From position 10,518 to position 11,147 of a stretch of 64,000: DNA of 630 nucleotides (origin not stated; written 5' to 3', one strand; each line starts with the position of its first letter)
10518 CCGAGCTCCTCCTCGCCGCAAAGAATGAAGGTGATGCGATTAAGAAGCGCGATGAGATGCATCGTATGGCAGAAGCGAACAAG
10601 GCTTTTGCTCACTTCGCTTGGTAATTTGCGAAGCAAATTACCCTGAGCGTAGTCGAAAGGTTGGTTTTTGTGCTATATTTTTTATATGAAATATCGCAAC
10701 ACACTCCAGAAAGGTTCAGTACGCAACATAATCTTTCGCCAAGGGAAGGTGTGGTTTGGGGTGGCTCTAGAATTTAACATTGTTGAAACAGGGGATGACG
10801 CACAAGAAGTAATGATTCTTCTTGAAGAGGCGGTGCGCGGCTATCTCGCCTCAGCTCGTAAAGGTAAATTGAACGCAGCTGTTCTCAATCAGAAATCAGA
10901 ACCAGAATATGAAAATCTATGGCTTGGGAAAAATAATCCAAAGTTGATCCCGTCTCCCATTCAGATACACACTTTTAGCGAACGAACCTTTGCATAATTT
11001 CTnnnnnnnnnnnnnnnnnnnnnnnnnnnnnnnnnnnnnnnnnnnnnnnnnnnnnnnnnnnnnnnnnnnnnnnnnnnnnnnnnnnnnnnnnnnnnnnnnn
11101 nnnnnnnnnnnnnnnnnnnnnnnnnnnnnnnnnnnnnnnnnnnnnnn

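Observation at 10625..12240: AT-rich HicB-HicA toxin-antitoxin islet inserted between rpsG and fusA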

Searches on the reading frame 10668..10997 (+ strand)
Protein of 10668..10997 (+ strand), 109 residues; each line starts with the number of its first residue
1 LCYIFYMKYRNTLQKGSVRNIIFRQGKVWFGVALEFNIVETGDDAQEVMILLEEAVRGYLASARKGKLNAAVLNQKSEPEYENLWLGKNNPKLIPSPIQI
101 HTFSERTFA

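Call 3: search_protein_families(library=pfam, proteins=[window:10668-10997:+], max_evalue=1)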
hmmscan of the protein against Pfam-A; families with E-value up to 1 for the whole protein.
window:10668-10997:+ (109 aa): 2 families
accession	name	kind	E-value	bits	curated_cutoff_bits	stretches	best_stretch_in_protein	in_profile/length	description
PF18828.6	LPD15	-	0.005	17.1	27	0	8-33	9-34/99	Large polyvalent-protein-associated domain 15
PF11994.14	DUF3489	-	0.082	13.4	29.5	1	54-78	36-60/68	Protein of unknown function (DUF3489)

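Call 4: search_protein_families(library=ncbifam, proteins=[window:10668-10997:+], max_evalue=1)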
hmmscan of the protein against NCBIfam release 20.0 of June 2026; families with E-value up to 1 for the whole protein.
window:10668-10997:+ (109 aa): 0 families
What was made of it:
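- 10686..10997 (+): hicB: small HicB-type antitoxin without a DNA-binding domain (103 aa). No Pfam or NCBIfam hit (calls 3, 4).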

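Call 21: find_homologous_proteins(query=window:10686-10994:+, max_evalue=0.01)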
Query seq(103 aa) (103 aa): 65 proteins with E <= 0.01 among 65 candidates.
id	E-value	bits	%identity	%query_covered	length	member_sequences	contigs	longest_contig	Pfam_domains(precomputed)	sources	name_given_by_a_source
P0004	2.7e-61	222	100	100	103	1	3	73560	-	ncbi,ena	-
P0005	5.2e-57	208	93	100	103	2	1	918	-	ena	-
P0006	4.9e-55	202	88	100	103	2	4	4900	-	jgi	jgi:predicted RNase H-like HicB family nuclease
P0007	5.1e-55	201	90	100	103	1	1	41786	-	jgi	-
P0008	9.9e-55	201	89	100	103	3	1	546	-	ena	-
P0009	1.1e-54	200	89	100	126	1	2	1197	-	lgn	-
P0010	9.8e-54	197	87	100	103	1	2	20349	-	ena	-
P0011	1.4e-53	197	89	100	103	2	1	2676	-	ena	-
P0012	5.2e-53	195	86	100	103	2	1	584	-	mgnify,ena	mgnify:CR=1 FL=1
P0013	7.0e-53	195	86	100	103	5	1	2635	-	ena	-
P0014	1.4e-52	194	85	100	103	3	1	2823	-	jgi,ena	-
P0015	1.4e-52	194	86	100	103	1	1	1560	-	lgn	-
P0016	2.7e-52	193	85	100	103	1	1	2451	-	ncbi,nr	ncbi:MAG: hypothetical protein Q8O94_02330 [bacterium]|nr:hypothetical protein [bacterium]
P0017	4.3e-52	192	86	99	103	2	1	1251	-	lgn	-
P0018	3.7e-51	189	85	100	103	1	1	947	-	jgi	-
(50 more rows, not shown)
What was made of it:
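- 10686..10997 (+): 65 homologues, some named 'RNase H-like HicB family nuclease' by JGI (call 21).
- On HicB antitoxin, Class 2 (small, no DNA-binding domain): JGI names four homologues 'RNase H-like HicB family nuclease' (call 21).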

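Call 24: find_encoding_contigs(protein=P0007, flank=5000, max_places=4)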
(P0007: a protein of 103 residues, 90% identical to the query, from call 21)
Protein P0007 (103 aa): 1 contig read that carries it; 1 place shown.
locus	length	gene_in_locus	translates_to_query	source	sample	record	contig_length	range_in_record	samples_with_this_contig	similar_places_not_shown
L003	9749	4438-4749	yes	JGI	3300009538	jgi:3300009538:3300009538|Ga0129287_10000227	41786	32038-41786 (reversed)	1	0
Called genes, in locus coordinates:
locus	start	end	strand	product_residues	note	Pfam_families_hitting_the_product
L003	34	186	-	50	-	-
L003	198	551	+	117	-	-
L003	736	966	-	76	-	PF04070:DUF378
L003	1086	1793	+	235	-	PF00300:His_Phos_1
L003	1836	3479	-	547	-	PF00118:Cpn60_TCP1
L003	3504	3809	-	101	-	PF00166:Cpn10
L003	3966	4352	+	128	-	-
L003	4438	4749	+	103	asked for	-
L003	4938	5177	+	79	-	PF03840:SecG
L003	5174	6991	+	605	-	PF00496:SBP_bac_5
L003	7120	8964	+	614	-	PF00753:Lactamase_B, PF12706:Lactamase_B_2, PF22505:RNase_J_b_CASP, PF17770:RNase_J_C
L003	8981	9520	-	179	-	-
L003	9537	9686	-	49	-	-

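Call 25: find_encoding_contigs(protein=P0010, flank=5000, max_places=4)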
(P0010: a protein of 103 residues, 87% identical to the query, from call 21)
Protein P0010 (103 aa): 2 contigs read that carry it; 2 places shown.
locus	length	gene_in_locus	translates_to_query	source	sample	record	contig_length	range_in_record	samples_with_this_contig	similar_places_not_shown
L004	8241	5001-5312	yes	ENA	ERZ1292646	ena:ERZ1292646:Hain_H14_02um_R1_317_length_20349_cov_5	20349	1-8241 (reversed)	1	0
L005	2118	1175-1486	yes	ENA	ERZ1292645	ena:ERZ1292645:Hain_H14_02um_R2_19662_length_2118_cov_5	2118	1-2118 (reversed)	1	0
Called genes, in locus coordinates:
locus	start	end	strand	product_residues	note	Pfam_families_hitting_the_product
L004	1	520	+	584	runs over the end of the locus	-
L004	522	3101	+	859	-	-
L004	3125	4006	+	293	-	-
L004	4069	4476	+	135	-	PF00164:Ribosom_S12_S23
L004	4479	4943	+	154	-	PF00177:Ribosomal_S7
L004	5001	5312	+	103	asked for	-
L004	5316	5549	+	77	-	PF07927:HicA_toxin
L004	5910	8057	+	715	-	PF00009:GTP_EFTU, PF03144:GTP_EFTU_D2, PF22042:EF-G_D2, PF14492:EFG_III, PF16658:RF3_C (weak), PF03764:EFG_IV, PF00679:EFG_C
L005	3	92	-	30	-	?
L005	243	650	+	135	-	PF00164:Ribosom_S12_S23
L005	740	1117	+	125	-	PF00177:Ribosomal_S7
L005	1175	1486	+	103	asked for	-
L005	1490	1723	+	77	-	PF07927:HicA_toxin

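Call 30: find_related_loci(query=A1, collection=genome_contigs, flank=4000)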
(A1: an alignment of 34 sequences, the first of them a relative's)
Query A1 (103 aa) in genome_contigs; peptide patterns used: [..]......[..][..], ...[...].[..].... (x = any residue, [..] = any of these).
331 stretches matched a pattern; 208 encode a relative of the query (tblastn E <= 1e-3); the best 80 are kept; 80 distinct loci.
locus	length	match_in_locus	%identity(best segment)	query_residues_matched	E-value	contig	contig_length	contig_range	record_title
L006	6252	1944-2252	59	1-103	7e-41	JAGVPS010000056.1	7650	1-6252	MAG: Candidatus Paceibacterota bacterium isolate DeMMO3_58 c_000000055558, whole genome shotgun sequence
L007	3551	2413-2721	62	1-103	2e-39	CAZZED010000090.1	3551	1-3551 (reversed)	MAG TPA_asm: uncultured Candidatus Saccharibacteria bacterium isolate binchicken_co203_179 genome assembly, contig: k141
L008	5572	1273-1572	59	4-103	5e-39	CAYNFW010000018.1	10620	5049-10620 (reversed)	MAG TPA_asm: uncultured Candidatus Saccharibacteria bacterium isolate binchicken_co241_359 genome assembly, contig: NODE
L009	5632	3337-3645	58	1-103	1e-38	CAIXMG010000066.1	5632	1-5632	uncultured bacterium isolate AlinenLipids_bin-4392 genome assembly, contig: bin-4392:066/116, whole genome shotgun seque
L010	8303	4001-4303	59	3-103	5e-38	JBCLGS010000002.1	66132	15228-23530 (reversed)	Parcubacteria group bacterium isolate SLM_LV1_02b-A19 Node_2_length_66132_cov_86.725697, whole genome shotgun sequence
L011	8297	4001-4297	59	5-103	1e-37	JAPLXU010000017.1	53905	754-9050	MAG: Candidatus Nomurabacteria bacterium isolate LacPavin_0419_WC70L_MAG_39_11 LacPavin_0419_WC70L_scaffold_320701, whol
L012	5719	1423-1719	59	5-103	3e-37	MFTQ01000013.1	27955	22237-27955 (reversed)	MAG: Candidatus Nomurabacteria bacterium RIFCSPHIGHO2_01_FULL_41_71 rifcsphigho2_01_scaffold_3174, whole genome shotgun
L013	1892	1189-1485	56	5-103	2e-36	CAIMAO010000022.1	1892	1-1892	uncultured bacterium isolate AM-lipid-01-D8_bin-1576 genome assembly, contig: bin-1576:22/46, whole genome shotgun seque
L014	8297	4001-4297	57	5-103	7e-36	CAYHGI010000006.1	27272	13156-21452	MAG TPA_asm: uncultured Candidatus Saccharibacteria bacterium isolate ERP119705_co12_309 genome assembly, contig: NODE_1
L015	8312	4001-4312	53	1-103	2e-33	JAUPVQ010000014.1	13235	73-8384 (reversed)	MAG: Patescibacteria group bacterium isolate erpe_2018_sw_30hr_WHONDRS-SW48-000095_B_bin.94 scaffold_220020, whole genom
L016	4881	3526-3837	53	1-103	2e-33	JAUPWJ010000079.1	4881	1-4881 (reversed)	MAG: Patescibacteria group bacterium isolate erpe_2018_sw_45hr_WHONDRS-SW48-000100_B_bin.30 scaffold_1521486, whole geno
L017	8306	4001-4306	54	1-103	1e-33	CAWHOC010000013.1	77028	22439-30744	MAG: uncultured bacterium isolate MFD04780.bin.2.65 genome assembly, contig: contig_42831, whole genome shotgun sequence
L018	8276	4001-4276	59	1-87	2e-32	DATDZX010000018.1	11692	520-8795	MAG TPA_asm: Candidatus Paceibacterota bacterium isolate SMAG_U8203 k141_675009, whole genome shotgun sequence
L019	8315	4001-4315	52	1-103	7e-32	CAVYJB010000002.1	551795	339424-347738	MAG: uncultured bacterium isolate MFD01476.bin.1.98 genome assembly, contig: contig_38280, whole genome shotgun sequence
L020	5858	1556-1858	53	2-100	1e-31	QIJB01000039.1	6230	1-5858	MAG: Candidatus Campbellbacteria bacterium isolate SZUA-82 Ga0063293_10045176, whole genome shotgun sequence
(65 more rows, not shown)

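Call 41: predict_structure(alignment_id=A1)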
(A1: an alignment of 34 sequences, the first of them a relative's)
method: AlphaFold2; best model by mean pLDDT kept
length: 103 residues; sequences in the alignment: 34
mean_pLDDT: 92.1   pTM: 0.80
mean pLDDT of the five models: 92.1, 90.9, 90.4, 86.6, 86.3
residues with pLDDT >= 90: 80; 70-90: 22; 50-70: 1; < 50: 0
segments of 3 or more residues with pLDDT < 50: none
pLDDT, mean of each block of 10 residues (from residue 1): 82 95 95 95 96 93 89 92 91 94 85
secondary structure, 60 per line:
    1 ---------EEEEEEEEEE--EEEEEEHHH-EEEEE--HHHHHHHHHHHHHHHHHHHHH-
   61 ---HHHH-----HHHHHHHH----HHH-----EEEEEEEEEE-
elements in order: E10-19 E22-27 E32-36 H39-59 H64-67 H73-80 E93-102
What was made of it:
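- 10686..10997 (+): AlphaFold2 pLDDT 92 with beta-beta-beta-alpha...beta topology (call 41).
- On HicB antitoxin, Class 2 (small, no DNA-binding domain): Strands 10-19, 22-27 and 32-36; helix 39-59; two short helices; strand 93-102 (call 41).
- Closest known: Class 2 hicBA toxin-antitoxin modules. Different: It has two short helices inserted between alpha1 and the last strand (call 41).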

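Call 46: fold_search(model_id=the predicted structure, library=pdb)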
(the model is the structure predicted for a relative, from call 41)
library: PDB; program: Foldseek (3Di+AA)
matches with E <= 10: 130; with E <= 0.001: 0
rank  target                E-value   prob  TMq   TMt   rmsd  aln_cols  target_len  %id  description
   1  3kwr_B                4.5e-01  0.51  0.39  0.47   5.1        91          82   12  Crystal structure of Putative RNA-binding protein (NP_785364.1) from LACTOBACILLUS PLANTARUM at 1.45 A resolution (released 2009-12-22)
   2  3k6q_A                5.8e-01  0.93  0.38  0.29   1.2        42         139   24  CRYSTAL STRUCTURE OF An antitoxin part of a putative toxin/antitoxin system (SWOL_0700) FROM SYNTROPHOMONAS WOLFEI SUB (released 2009-10-27)
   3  5yrz_C                5.8e-01  0.54  0.49  0.36   7.5       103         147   13  Toxin-Antitoxin complex from Streptococcus pneumoniae (released 2018-05-23)
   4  3kwr_A                8.9e-01  0.44  0.43  0.51   4.5        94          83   14  Crystal structure of Putative RNA-binding protein (NP_785364.1) from LACTOBACILLUS PLANTARUM at 1.45 A resolution (released 2009-12-22)
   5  3k6q_B                1.0e+00  0.89  0.39  0.29   1.0        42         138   24  CRYSTAL STRUCTURE OF An antitoxin part of a putative toxin/antitoxin system (SWOL_0700) FROM SYNTROPHOMONAS WOLFEI SUB (released 2009-10-27)
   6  9mtq_2w               2.4e+00  0.05  0.22  0.11  14.3        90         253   20  Crystal structure of the wild-type Thermus thermophilus 70S ribosome in complex with mRNA, A-site GGD-mutant Release  (released 2025-06-18)
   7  9d7r_2w               2.9e+00  0.18  0.37  0.17   8.1        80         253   12  Crystal structure of the wild-type Thermus thermophilus 70S ribosome in complex with Fva1 antimicrobial peptide, mRNA (released 2024-11-13)
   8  3rv8_D                2.9e+00  0.04  0.16  0.04  11.7        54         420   11  Structure of a M. tuberculosis Salicylate Synthase, MbtI, in Complex with an Inhibitor with Cyclopropyl R-Group (released 2012-05-09)
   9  3rv8_A                3.0e+00  0.04  0.16  0.06  11.9        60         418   12  Structure of a M. tuberculosis Salicylate Synthase, MbtI, in Complex with an Inhibitor with Cyclopropyl R-Group (released 2012-05-09)
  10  9sh8                  3.0e+00  0.02  0.13  0.04   6.7        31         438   16  Thermus thermophilus asparaginyl-tRNA synthetase with bound sulphamoyl-analogue of asparaginyl-adenylate (AsnAMS) (released 2025-09-17)
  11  8ja0_A                3.2e+00  0.06  0.15  0.02   1.3        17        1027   29  Cryo-EM structure of the NmeCas9-sgRNA-AcrIIC4 ternary complex (released 2023-08-09)
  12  3rv7_A                3.4e+00  0.04  0.16  0.04  11.5        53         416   11  Structure of a M. tuberculosis Salicylate Synthase, MbtI, in Complex with an Inhibitor with Isopropyl R-Group (released 2012-05-09)
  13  6za6_B                3.4e+00  0.04  0.16  0.04  11.8        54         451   11  M. tuberculosis salicylate synthase MbtI in complex with Ba2+ (released 2020-07-01)
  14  2nug_B                3.6e+00  0.02  0.16  0.09   6.7        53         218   17  Crystal structure of RNase III from Aquifex aeolicus complexed with ds-RNA at 1.7-Angstrom Resolution (released 2007-11-20)
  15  2dos_MODEL_1_A        3.9e+00  0.06  0.20  0.13   6.2        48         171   14  Structural basis for the recognition of Lys48-linked polyubiquitin chain by the Josephin domain of ataxin-3, a (released 2007-05-22)
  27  2yzt                  4.7e+00  0.14  0.35  0.52   7.2        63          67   16  Crystal structure of uncharacterized conserved protein from Thermus thermophilus HB8 (released 2007-11-06)
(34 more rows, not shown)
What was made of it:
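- On HicB antitoxin, Class 2 (small, no DNA-binding domain): The top Foldseek PDB matches are HicB-type or UPF0150 proteins (3kwr, 3k6q, 5yrz_C, 4p78_A, 2yzt), but E >= 0.45 and TM 0.38-0.49 (call 46).
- Fold matches to solved HicB structures are weak (E >= 0.45; call 46).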

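Call 55: search_protein_families(library=padloc, proteins=[window:10686-10997:+], max_evalue=1)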
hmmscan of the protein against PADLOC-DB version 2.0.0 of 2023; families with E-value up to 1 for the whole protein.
window:10686-10997:+ (103 aa): 0 families

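Call 56: search_protein_families(library=phrogs, proteins=[window:10686-10997:+], max_evalue=1)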
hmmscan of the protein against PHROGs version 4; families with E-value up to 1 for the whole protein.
window:10686-10997:+ (103 aa): 1 family
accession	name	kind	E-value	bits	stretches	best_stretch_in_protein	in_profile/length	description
phrog_12841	-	unknown function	0.22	13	1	12-67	8-66/106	-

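Call 62: search_solved_structures(query=A1, max_evalue=10, show_alignments=2)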
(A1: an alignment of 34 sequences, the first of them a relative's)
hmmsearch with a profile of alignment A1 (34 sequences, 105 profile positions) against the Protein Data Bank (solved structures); distinct sequences matched with E-value up to 10: 2.
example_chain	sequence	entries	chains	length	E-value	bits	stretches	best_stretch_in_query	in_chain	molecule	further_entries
7rro_I1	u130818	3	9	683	0.44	13.7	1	23-90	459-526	TTC25 protein | Outer dynein arm-docking complex subunit 4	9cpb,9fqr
3om0_A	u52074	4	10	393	1.8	11.7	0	41-77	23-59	Glutamate receptor, ionotropic kainate 5 | Glutamate receptor ionotropic, kainate 5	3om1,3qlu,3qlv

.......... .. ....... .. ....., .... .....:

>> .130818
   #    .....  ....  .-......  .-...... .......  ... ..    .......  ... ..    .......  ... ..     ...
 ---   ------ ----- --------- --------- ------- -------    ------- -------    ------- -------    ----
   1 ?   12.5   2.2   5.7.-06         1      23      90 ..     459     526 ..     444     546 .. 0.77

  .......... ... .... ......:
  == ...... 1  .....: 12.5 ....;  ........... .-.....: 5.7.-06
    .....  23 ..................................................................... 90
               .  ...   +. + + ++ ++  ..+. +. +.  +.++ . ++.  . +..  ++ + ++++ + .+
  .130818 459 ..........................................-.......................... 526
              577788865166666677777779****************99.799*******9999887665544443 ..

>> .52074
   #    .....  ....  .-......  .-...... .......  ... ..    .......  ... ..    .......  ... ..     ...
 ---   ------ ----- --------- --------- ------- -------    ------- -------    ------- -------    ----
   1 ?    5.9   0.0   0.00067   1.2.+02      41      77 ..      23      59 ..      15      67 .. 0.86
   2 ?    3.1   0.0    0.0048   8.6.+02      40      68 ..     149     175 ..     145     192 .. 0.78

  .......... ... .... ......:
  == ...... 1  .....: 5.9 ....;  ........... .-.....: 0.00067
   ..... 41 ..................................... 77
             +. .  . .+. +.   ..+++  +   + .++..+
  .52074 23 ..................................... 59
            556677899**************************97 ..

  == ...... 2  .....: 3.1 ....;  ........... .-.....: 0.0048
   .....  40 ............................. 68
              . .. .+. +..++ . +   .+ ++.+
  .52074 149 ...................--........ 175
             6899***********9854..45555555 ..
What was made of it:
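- On HicB antitoxin, Class 2 (small, no DNA-binding domain): A profile search against PDB sequences found nothing (call 62).
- Tried and rejected: The HicB profile against PDB sequences found nothing (call 62).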

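Call 98: find_related_loci(query=A1, collection=viral_contigs, flank=4000)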
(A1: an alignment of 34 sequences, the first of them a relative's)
Query A1 (103 aa) in viral_contigs; peptide patterns used: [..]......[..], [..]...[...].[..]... (x = any residue, [..] = any of these).
44 stretches matched a pattern, but none encodes a relative of the query by tblastn (E <= 1e-3).
